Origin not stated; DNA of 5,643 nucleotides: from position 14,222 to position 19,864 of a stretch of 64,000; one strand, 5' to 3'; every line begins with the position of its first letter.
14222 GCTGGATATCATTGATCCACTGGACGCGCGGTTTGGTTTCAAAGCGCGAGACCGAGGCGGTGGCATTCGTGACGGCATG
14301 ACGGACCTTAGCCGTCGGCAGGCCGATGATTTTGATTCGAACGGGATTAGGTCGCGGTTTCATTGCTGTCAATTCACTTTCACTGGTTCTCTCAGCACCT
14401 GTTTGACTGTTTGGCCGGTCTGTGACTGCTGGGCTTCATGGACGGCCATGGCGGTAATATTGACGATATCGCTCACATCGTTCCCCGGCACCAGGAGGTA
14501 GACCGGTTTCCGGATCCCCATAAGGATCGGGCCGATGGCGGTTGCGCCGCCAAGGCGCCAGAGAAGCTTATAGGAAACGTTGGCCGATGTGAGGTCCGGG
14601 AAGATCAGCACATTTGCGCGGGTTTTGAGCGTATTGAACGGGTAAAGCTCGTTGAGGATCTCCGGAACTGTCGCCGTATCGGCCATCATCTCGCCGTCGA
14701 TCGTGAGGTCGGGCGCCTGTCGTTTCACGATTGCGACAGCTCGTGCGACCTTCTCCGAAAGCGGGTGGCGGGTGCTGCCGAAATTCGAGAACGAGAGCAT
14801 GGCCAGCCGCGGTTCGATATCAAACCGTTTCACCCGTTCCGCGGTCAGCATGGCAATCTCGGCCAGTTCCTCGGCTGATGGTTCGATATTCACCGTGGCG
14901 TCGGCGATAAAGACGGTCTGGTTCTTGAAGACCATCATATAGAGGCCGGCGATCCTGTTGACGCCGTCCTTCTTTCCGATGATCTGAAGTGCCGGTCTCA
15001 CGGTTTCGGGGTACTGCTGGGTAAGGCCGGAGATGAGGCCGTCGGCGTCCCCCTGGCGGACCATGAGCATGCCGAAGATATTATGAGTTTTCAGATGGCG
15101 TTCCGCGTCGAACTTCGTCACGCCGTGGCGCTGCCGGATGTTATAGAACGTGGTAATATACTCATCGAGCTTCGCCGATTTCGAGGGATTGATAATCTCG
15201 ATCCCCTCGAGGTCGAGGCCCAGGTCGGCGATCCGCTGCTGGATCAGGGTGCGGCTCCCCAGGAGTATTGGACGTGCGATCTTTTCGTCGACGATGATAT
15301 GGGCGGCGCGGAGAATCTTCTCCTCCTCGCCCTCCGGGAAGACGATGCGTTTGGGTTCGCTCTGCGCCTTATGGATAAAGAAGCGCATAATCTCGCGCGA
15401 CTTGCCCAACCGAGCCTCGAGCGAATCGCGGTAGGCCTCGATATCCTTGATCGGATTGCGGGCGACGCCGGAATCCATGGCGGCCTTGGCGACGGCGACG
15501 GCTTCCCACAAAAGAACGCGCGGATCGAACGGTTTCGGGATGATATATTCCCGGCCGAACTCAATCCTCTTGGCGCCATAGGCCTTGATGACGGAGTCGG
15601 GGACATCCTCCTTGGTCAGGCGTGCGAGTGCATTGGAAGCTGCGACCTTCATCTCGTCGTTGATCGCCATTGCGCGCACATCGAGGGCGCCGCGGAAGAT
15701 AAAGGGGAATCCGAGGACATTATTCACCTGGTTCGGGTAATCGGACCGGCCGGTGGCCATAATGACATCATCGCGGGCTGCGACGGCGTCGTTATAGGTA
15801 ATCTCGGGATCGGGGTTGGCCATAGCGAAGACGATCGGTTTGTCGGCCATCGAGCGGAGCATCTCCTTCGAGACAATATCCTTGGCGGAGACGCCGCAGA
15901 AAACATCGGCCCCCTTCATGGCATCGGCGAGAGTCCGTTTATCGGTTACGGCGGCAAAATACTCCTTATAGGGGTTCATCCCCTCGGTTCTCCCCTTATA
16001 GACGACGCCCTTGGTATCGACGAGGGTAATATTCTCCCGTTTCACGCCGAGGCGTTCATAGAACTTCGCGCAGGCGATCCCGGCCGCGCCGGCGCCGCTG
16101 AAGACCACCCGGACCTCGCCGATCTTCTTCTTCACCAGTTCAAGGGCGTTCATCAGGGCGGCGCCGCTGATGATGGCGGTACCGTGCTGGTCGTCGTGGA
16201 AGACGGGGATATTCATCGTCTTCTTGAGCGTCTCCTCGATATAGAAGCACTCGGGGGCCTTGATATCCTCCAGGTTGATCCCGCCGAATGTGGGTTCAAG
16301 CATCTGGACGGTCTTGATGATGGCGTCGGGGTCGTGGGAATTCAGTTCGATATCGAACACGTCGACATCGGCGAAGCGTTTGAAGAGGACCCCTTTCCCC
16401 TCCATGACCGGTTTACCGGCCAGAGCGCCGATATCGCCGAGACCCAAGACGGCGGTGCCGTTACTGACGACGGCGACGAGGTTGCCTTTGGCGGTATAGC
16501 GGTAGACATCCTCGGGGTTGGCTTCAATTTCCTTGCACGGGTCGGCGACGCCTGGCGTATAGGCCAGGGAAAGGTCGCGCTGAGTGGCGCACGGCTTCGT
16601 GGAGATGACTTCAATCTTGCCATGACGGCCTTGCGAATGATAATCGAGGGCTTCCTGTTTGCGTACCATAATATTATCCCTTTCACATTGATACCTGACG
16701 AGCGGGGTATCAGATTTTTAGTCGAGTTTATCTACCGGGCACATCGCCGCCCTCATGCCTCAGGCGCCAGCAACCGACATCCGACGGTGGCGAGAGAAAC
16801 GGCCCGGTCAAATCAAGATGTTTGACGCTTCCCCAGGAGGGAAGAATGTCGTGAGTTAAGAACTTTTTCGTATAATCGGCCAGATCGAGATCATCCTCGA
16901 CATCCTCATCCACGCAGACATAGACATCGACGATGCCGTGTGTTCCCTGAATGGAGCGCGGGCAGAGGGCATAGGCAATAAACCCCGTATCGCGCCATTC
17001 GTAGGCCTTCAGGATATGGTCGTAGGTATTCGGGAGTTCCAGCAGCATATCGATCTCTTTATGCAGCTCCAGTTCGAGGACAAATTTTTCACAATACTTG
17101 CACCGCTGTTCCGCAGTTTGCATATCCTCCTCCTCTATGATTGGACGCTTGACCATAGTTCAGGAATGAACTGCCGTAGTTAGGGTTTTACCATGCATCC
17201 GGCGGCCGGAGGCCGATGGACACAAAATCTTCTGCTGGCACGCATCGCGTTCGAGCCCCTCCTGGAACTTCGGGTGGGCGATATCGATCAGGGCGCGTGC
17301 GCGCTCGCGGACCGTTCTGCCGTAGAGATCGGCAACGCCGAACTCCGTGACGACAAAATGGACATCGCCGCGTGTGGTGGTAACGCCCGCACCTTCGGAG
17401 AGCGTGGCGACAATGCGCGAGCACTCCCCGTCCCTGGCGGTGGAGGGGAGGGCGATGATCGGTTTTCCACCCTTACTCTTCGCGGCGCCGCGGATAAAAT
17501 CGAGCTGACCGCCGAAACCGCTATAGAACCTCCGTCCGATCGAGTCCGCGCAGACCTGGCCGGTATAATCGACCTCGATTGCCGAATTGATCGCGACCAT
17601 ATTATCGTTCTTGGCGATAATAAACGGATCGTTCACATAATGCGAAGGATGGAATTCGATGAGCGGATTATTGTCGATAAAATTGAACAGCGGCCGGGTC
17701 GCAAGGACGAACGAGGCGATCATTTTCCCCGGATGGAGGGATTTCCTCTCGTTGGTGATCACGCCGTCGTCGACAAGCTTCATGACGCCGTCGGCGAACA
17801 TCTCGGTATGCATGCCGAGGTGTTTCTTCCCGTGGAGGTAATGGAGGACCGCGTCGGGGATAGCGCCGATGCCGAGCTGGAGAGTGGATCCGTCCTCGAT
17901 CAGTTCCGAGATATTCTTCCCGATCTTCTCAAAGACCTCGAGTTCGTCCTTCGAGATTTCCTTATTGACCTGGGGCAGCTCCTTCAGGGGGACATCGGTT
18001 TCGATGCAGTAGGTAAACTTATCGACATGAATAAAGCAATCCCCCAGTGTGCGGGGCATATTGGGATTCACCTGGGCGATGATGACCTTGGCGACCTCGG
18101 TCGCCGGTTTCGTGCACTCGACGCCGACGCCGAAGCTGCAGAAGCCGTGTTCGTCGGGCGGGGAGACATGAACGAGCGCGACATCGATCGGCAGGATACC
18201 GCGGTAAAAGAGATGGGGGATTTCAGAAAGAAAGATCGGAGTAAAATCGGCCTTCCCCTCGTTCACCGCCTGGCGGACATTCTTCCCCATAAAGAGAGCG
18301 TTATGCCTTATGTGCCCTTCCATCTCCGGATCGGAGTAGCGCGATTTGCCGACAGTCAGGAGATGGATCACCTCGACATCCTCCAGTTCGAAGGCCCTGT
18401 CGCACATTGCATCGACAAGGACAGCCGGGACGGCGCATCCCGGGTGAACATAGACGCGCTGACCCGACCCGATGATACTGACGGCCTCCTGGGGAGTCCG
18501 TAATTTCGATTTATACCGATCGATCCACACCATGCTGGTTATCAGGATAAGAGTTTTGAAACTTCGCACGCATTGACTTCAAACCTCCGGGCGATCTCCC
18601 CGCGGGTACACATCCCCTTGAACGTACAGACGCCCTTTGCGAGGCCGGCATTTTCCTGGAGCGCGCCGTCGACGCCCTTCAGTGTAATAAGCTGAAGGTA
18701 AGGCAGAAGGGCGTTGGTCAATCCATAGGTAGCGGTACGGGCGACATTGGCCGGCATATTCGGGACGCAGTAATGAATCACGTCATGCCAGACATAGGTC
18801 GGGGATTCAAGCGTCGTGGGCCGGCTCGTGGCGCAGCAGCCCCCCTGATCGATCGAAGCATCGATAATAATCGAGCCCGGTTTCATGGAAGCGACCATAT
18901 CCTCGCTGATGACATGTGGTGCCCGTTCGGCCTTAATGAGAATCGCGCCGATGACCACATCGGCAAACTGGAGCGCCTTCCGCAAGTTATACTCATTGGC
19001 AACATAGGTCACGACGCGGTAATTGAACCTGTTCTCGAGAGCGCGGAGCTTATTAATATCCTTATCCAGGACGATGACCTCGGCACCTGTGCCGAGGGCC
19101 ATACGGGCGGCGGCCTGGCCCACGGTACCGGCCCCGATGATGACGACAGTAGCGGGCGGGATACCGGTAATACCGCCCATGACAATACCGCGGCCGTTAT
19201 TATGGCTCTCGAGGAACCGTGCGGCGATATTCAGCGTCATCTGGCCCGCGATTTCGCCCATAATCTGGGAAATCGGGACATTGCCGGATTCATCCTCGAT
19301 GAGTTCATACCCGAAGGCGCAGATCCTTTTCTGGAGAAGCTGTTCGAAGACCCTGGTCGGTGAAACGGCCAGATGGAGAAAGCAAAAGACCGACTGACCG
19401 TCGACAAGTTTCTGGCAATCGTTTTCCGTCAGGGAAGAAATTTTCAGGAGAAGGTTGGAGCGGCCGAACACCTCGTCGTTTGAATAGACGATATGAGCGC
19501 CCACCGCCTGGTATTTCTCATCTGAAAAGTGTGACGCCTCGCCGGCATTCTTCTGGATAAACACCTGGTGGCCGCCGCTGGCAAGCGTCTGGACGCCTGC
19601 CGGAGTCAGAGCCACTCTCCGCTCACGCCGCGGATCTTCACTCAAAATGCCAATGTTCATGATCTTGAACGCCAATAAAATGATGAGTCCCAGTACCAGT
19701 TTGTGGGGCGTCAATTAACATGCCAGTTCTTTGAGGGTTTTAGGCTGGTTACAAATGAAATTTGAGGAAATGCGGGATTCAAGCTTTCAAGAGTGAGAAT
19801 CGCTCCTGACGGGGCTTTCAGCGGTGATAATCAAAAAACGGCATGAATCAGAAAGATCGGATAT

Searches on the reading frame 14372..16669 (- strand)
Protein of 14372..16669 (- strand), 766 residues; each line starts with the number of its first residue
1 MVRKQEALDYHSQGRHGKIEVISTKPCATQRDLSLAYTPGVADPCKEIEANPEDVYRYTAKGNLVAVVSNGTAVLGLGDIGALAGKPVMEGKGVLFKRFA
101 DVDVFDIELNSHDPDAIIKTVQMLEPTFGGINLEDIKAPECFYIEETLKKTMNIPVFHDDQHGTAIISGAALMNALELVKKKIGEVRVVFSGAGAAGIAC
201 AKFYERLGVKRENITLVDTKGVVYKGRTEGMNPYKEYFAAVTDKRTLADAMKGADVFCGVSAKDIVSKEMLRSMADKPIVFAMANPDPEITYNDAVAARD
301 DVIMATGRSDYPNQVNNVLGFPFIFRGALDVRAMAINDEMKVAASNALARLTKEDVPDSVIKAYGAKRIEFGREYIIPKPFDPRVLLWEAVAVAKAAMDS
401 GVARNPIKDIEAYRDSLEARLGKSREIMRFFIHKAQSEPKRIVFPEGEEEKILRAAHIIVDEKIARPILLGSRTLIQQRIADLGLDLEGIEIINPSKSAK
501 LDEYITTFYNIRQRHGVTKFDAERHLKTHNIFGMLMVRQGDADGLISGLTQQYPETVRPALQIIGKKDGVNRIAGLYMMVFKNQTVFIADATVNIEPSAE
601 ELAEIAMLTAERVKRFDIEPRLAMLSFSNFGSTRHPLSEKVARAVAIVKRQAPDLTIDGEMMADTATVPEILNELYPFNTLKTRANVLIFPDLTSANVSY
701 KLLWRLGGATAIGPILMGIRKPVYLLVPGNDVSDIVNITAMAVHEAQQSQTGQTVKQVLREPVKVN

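Call 32: search_protein_families(library=pfam, proteins=[window:14372-16669:-], max_evalue=0.0001)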
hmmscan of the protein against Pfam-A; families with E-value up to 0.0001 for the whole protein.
window:14372-16669:- (766 aa): 3 families
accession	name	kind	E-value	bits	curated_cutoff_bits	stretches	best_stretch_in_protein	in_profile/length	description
PF01515.24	PTA_PTB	-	2.1e-106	356.4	24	1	431-743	6-319/319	Phosphate acetyl/butaryl transferase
PF00390.24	malic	-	5.8e-32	111.4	23.1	1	16-149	1-182/182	Malic enzyme, N-terminal domain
PF03949.21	Malic_M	-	2.2e-22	80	23.5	1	163-357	3-230/258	Malic enzyme, NAD binding domain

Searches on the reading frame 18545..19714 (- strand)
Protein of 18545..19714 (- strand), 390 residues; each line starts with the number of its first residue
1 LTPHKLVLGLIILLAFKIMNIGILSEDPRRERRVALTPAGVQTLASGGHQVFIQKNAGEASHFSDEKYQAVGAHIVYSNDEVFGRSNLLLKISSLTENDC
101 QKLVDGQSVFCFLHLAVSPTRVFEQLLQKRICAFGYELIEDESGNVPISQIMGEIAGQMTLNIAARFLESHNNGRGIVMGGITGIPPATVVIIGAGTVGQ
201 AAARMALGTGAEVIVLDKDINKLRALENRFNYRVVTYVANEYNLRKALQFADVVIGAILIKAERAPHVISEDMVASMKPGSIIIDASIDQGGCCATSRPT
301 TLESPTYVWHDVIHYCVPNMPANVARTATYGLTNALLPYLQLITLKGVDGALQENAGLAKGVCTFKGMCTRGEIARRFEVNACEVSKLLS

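Call 32: search_protein_families(library=pfam, proteins=[window:18545-19714:-], max_evalue=0.0001)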
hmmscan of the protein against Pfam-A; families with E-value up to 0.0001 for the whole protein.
window:18545-19714:- (390 aa): 8 families
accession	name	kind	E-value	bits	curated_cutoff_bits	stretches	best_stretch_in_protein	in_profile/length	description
PF01262.27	AlaDh_PNT_C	-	5.3e-71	238.9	23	1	163-370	4-212/214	Alanine dehydrogenase/PNT, C-terminal domain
PF05222.21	AlaDh_PNT_N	-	7.2e-34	117.4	30.4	1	22-156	1-136/136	Alanine dehydrogenase/PNT, N-terminal domain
PF02826.25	2-Hacid_dh_C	-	3.7e-10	39.9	25.1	1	186-287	35-127/178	D-isomer specific 2-hydroxyacid dehydrogenase, NAD binding domain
PF03807.23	F420_oxidored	-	3.7e-08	34.3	21.6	1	190-286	2-91/94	NADP oxidoreductase coenzyme F420-dependent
PF01488.26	Shikimate_DH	-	8.1e-07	29.6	24.3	1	188-278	13-99/138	Shikimate / quinate 5-dehydrogenase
PF02254.24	TrkA_N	-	8.5e-06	26.5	23.8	1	190-253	1-63/116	TrkA-N domain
PF03435.24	Sacchrp_dh_NADP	-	3.4e-05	24.6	25.1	1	190-258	1-76/129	Saccharopine dehydrogenase NADP binding domain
PF13241.12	NAD_binding_7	-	7.3e-05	23.7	22.1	0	189-260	9-71/104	Putative NAD(P)-binding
